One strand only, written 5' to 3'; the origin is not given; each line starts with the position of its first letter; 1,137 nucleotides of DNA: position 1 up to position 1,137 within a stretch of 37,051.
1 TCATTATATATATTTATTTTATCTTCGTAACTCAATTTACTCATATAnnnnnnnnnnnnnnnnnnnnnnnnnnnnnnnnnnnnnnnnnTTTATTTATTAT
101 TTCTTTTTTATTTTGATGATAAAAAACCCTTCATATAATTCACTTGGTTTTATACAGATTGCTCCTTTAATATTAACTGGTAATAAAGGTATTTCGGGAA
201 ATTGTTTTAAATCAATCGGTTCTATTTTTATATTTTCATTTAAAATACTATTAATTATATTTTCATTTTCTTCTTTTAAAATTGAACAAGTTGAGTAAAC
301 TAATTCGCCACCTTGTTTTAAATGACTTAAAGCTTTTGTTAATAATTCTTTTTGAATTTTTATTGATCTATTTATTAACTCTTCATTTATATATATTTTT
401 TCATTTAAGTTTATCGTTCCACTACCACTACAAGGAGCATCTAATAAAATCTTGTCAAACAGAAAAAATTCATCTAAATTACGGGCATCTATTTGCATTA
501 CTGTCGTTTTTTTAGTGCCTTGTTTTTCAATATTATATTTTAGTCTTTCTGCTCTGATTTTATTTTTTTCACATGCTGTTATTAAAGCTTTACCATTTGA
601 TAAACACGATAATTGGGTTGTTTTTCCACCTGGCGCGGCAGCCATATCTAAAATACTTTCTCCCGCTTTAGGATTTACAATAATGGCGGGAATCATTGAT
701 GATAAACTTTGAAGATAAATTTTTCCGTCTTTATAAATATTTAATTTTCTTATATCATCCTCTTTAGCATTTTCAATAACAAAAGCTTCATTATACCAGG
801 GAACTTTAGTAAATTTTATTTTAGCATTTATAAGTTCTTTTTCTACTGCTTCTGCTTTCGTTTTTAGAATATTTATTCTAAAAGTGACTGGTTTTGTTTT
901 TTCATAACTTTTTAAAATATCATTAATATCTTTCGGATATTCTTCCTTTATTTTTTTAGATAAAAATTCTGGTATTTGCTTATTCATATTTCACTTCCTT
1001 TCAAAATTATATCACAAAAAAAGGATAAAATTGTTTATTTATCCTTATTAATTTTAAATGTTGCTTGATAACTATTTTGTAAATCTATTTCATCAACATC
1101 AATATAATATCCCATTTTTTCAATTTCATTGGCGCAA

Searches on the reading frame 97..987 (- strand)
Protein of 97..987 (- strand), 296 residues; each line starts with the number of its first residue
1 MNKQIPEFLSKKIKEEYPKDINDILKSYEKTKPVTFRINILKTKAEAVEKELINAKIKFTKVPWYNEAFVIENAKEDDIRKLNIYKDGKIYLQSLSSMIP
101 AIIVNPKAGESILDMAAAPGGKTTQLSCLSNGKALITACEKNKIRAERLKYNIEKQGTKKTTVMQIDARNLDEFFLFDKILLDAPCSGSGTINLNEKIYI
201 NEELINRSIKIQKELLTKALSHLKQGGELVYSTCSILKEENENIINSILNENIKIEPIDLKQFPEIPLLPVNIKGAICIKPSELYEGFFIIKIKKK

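Call 7: search_protein_families(library=pfam, proteins=[window:97-987:-], max_evalue=0.01)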
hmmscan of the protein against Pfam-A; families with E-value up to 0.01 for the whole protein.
window:97-987:- (296 aa): 5 families
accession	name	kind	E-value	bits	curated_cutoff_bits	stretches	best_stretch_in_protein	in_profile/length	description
PF01189.24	Methyltr_RsmB-F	-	1.9e-47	162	27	1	101-292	1-197/199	16S rRNA methyltransferase RsmB/F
PF22458.1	RsmF-B_ferredox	-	5.9e-12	46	27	1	6-74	2-70/74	Methyltr_RsmF/B-like, ferredoxin-like domain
PF17125.10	Methyltr_RsmF_N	-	1.6e-11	44.9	34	1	6-94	2-85/86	N-terminal domain of 16S rRNA methyltransferase RsmF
PF13847.12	Methyltransf_31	-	5.7e-06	26.5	27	1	107-244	2-129/145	Methyltransferase domain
PF10354.15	BMT5-like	-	0.00085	20.1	24.7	1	152-235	50-129/168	rRNA (uridine-N3-)-methyltransferase BTM5-like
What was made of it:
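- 97..987 (-): RsmB/F-type rRNA methyltransferase gene directly downstream of noc. The contig ends 96 bp later. Pfam Methyltr_RsmB-F, E = 1.9e-47 (call 7).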

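Call 10: find_encoding_contigs(protein=window:97-987:-, flank=10000, max_places=6)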
Protein window:97-987:- (296 aa): no gene with exactly this product is on record in the collection.
